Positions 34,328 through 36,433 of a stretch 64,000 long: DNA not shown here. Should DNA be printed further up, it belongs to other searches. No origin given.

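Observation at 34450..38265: Tandem pair of bacterial animal-type heme peroxidases with dockerin tails and a shared 12-mer upstream of both start codons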

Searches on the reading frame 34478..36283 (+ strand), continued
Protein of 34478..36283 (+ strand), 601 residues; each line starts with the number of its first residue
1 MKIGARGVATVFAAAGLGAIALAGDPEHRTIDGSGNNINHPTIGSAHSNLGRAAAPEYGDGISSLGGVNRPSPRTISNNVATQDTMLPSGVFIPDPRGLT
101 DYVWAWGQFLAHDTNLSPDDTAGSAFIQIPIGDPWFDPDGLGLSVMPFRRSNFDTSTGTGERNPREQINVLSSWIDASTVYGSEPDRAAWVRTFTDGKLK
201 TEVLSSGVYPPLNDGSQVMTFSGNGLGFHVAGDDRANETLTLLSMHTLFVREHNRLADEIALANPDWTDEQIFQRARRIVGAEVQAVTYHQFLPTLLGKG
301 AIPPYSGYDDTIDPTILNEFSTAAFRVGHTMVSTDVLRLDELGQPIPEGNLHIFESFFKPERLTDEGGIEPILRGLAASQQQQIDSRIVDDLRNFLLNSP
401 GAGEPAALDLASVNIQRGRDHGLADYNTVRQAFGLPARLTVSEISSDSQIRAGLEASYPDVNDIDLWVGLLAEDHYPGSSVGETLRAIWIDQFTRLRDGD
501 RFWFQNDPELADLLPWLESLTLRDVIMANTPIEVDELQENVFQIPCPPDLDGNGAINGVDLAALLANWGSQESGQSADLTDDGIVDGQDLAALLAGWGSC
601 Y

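Call 17: find_encoding_contigs(protein=P0004, flank=6000, max_places=3)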
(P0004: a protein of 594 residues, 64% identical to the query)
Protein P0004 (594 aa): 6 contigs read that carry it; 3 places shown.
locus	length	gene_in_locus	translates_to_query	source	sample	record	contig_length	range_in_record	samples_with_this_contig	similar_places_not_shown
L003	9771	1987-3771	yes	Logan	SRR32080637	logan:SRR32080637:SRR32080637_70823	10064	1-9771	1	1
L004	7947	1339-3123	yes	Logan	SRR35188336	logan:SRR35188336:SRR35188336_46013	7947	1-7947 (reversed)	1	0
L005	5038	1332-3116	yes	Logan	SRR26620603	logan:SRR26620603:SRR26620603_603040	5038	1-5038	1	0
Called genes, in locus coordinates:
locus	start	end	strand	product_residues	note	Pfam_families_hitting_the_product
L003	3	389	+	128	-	?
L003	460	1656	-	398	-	PF17164:DUF5122 (faint), PF19565:DUF6087 (faint), PF12768:Rax2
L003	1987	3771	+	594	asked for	PF03098:An_peroxidase, PF00404:Dockerin_1 (weak)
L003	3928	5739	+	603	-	PF03098:An_peroxidase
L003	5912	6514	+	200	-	-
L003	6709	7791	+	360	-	-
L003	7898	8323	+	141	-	PF01878:EVE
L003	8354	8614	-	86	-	PF07228:SpoIIE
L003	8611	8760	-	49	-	-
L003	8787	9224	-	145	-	-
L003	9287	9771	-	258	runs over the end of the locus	?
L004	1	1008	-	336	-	?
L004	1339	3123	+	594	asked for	PF03098:An_peroxidase, PF00404:Dockerin_1 (weak)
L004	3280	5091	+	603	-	PF03098:An_peroxidase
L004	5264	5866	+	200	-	-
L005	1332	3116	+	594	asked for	PF03098:An_peroxidase, PF00404:Dockerin_1 (weak)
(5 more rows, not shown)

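Call 20: find_related_loci(query=window:34478-36283:+, collection=genome_contigs, flank=6000)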
Query window:34478-36283:+ (601 aa) in genome_contigs; peptide patterns used: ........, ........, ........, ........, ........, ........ (x = any residue, [..] = any of these).
112 stretches matched a pattern; 32 encode a relative of the query (tblastn E <= 1e-3); 32 distinct loci.
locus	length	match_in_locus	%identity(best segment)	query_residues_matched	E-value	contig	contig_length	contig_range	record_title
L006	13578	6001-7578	51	29-545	1e-148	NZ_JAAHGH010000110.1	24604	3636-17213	MAG: Okeania sp. SIO2B3 2B3_NODE_110, whole genome shotgun sequence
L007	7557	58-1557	48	27-542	4e-140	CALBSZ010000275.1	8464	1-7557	MAG TPA_asm: uncultured Planctomycetaceae bacterium isolate SRR7515931_bin.40_CONCOCT_v1.1_MAG genome assembly, contig:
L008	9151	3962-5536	47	29-573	6e-139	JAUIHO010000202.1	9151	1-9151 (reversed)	MAG: Phycisphaerae bacterium isolate Co_bin.211 NODE_42387_length_9151_cov_1.233378, whole genome shotgun sequence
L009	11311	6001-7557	47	20-544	3e-138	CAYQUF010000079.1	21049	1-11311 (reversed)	MAG TPA_asm: uncultured bacterium isolate binchicken_co15_110 genome assembly, contig: NODE_1297_length_21049_cov_54.592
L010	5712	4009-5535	45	27-545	1e-134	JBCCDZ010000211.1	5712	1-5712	MAG: Pseudomonadota bacterium isolate P01_A01_bin.96 k141_1271874_length_5712_cov_18.0000, whole genome shotgun sequence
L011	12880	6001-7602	45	8-545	1e-133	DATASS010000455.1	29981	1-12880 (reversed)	MAG TPA_asm: Kofleriaceae bacterium isolate SMAG_U5526 k141_1496772, whole genome shotgun sequence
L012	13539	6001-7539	44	28-544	1e-131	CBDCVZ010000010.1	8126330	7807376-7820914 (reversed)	MAG: Saprospiraceae bacterium isolate 921b2152-6f96-47fe-8f54-a73ed45dd7d4 genome assembly, contig: contig_10, whole gen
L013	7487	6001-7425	47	22-506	3e-131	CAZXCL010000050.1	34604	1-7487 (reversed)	MAG TPA_asm: uncultured Gammaproteobacteria bacterium isolate SRP268394_co1_214 genome assembly, contig: NODE_2048_lengt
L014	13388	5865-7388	45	29-542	2e-131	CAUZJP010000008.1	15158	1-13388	MAG: Candidatus Thalassarchaeaceae archaeon isolate CB11b_AW.8 genome assembly, contig: Ga0310124_10001724, whole genome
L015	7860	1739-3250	46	25-542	2e-129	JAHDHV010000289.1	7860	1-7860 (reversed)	MAG: Bacteroidetes bacterium isolate MAG-78 RZ_25647, whole genome shotgun sequence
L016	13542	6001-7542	50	41-545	2e-144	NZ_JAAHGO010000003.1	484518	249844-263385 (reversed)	MAG: Okeania sp. SIO2C9 2C9_NODE_3, whole genome shotgun sequence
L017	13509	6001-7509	44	19-544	3e-122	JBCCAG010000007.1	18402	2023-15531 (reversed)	MAG: Cyanobacteria bacterium P01_A01_bin.135 k141_1208367_length_18402_cov_62.7669, whole genome shotgun sequence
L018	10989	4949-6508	44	23-546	1e-121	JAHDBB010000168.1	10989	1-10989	MAG: Chitinophagales bacterium isolate MAG-100 RZ_17017, whole genome shotgun sequence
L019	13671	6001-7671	41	27-534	2e-121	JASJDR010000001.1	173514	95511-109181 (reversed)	MAG: Xenococcus sp. MO_188.B8 MO_188.c_2, whole genome shotgun sequence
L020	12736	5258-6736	45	27-542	3e-121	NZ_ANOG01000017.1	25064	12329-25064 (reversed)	Rhodopirellula maiorica SM1 cSM10017, whole genome shotgun sequence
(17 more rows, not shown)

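Call 23: find_encoding_contigs(protein=P0010, flank=3000, max_places=2)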
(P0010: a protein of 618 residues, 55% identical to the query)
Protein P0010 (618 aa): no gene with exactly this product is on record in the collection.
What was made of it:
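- Tried and rejected: The look-up of P0010, the window's own gene 2 product as annotated, found no contig (call 23).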

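Call 24: find_encoding_contigs(protein=P0007, flank=6000, max_places=3)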
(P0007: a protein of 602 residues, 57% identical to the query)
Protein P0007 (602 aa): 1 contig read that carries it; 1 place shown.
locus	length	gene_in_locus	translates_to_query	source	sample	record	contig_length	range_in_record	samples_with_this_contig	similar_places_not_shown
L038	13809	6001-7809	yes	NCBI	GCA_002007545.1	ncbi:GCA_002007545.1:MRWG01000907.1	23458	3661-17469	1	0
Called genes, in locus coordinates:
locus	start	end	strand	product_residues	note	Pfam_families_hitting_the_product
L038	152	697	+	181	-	-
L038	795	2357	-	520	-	PF01145:Band_7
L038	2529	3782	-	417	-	PF17164:DUF5122 (faint), PF12768:Rax2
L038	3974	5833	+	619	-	PF03098:An_peroxidase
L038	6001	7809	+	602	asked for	PF03098:An_peroxidase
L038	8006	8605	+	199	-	-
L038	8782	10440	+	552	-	-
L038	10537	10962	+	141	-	PF01878:EVE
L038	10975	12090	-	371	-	PF07228:SpoIIE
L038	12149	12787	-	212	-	PF13487:HD_5, PF01966:HD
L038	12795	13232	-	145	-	-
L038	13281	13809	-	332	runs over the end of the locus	PF16881:LIAS_N, PF04055:Radical_SAM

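Call 25: find_encoding_contigs(protein=P0006, flank=6000, max_places=3)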
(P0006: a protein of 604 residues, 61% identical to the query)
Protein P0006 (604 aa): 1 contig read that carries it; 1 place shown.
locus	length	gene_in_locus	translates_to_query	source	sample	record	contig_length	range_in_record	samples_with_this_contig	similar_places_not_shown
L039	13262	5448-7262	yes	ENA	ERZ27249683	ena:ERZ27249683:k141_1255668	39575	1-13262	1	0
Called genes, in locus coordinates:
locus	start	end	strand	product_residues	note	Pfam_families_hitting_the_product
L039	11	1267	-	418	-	PF01032:FecCD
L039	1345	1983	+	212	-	-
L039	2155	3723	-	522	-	PF01145:Band_7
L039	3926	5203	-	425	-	PF12768:Rax2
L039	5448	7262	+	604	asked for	PF03098:An_peroxidase, PF00404:Dockerin_1 (weak)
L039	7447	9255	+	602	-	PF03098:An_peroxidase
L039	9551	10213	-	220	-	PF13487:HD_5, PF01966:HD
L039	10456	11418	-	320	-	PF16881:LIAS_N, PF04055:Radical_SAM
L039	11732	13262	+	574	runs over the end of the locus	PF02563:Poly_export, PF22461:SLBB_2 (faint), PF10531:SLBB (weak)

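Call 26: find_encoding_contigs(protein=P0002, flank=6000, max_places=3)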
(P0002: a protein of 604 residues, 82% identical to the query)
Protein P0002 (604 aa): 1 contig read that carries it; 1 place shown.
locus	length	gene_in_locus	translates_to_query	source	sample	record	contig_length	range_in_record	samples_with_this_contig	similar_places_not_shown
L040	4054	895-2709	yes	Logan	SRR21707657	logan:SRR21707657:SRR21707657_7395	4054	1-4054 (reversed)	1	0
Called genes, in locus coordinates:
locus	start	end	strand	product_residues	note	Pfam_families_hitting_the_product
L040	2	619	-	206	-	?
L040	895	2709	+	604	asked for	PF03098:An_peroxidase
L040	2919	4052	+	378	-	?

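Call 32: find_encoding_contigs(protein=P0015, flank=3000, max_places=3)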
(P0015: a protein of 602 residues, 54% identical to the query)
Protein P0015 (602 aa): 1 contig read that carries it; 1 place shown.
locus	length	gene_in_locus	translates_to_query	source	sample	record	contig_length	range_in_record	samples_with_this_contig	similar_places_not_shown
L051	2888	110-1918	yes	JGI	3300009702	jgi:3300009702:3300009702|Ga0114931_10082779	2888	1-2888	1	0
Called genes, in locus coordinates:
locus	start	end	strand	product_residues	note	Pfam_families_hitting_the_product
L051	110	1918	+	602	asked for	PF03098:An_peroxidase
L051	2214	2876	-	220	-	PF13487:HD_5, PF01966:HD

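Call 33: find_encoding_contigs(protein=P0017, flank=5000, max_places=3)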
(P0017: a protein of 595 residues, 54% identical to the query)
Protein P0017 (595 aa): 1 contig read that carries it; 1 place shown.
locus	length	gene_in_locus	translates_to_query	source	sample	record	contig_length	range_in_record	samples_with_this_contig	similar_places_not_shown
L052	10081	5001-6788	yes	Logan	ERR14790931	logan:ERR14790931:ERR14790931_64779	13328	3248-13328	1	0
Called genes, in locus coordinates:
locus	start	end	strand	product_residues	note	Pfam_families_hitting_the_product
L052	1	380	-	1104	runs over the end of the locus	PF07676:PD40 (weak), PF26549:Tricorn_N, PF26550:Tricorn_2nd, PF26549:Tricorn_N, PF26550:Tricorn_2nd, PF07676:PD40, PF14684:Tricorn_C1, PF03572:Peptidase_S41, +3 more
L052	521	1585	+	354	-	PF01641:SelR, PF01625:PMSR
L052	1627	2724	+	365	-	PF03462:PCRF, PF00472:RF-1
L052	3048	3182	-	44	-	-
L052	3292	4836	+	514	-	PF01145:Band_7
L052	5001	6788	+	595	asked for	PF03098:An_peroxidase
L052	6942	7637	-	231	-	PF13578:Methyltransf_24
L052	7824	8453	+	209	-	-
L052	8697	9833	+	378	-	PF04945:YHS (faint), PF24273:TRASH_HVO_1752_C (faint)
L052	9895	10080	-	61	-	?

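Call 34: find_encoding_contigs(protein=P0016, flank=5000, max_places=3)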
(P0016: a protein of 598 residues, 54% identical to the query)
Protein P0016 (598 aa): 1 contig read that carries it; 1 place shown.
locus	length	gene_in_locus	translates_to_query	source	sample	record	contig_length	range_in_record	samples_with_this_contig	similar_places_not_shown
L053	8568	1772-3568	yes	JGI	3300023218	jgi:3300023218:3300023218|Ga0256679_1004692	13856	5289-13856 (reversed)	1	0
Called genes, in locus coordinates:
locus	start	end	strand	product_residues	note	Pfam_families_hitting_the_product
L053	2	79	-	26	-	?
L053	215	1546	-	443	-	-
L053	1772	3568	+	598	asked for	PF03098:An_peroxidase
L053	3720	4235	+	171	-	-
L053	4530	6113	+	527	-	-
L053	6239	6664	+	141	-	PF01878:EVE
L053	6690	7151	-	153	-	PF06445:GyrI-like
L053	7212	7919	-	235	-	PF00733:Asn_synthase (weak), PF06508:QueC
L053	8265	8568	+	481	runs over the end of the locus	PF26550:Tricorn_2nd, PF26549:Tricorn_N, PF00930:DPPIV_N, PF19283:APEH_N (faint), PF07676:PD40, PF26549:Tricorn_N, PF26550:Tricorn_2nd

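Call 46: list_cluster_members(proteins=[P0010, P0007, P0001])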
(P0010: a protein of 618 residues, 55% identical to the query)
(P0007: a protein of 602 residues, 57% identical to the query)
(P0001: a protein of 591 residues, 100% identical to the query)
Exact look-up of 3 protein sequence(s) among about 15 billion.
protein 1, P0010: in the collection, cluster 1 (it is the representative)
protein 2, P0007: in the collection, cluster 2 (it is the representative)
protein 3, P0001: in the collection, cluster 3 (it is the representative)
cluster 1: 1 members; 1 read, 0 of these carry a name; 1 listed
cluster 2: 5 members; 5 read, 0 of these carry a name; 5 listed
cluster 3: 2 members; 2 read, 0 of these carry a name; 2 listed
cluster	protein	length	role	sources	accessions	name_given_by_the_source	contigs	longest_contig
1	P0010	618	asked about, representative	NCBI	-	-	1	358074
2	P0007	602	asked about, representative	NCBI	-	-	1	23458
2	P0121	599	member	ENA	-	-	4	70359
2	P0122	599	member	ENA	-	-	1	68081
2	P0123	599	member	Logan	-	-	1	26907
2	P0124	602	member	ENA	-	-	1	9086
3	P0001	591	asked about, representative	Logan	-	-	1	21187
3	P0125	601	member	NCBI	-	-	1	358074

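Call 61: find_encoding_contigs(protein=P0013, flank=4000, max_places=2)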
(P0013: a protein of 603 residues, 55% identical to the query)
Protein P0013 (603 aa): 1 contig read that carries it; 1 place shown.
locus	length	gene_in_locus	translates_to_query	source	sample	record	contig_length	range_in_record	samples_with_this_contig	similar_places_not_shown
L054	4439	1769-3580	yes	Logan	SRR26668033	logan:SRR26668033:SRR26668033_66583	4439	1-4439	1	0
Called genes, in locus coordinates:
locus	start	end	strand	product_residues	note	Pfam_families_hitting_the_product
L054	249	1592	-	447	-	PF17164:DUF5122 (faint), PF12768:Rax2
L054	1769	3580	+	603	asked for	PF03098:An_peroxidase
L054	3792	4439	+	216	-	?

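Call 62: find_encoding_contigs(protein=P0018, flank=4000, max_places=2)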
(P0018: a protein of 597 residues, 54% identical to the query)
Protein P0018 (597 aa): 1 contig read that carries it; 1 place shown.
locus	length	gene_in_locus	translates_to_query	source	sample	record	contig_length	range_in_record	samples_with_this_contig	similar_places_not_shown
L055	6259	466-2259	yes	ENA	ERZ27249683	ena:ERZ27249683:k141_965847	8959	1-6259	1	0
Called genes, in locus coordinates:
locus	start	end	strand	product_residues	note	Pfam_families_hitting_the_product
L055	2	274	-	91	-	?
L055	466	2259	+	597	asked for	PF03098:An_peroxidase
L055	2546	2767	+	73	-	PF12762:DDE_Tnp_IS1595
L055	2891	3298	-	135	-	PF22091:DUF6941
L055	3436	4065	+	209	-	-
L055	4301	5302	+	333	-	-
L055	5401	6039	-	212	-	PF12760:Zn_ribbon_IS1595 (weak), PF12762:DDE_Tnp_IS1595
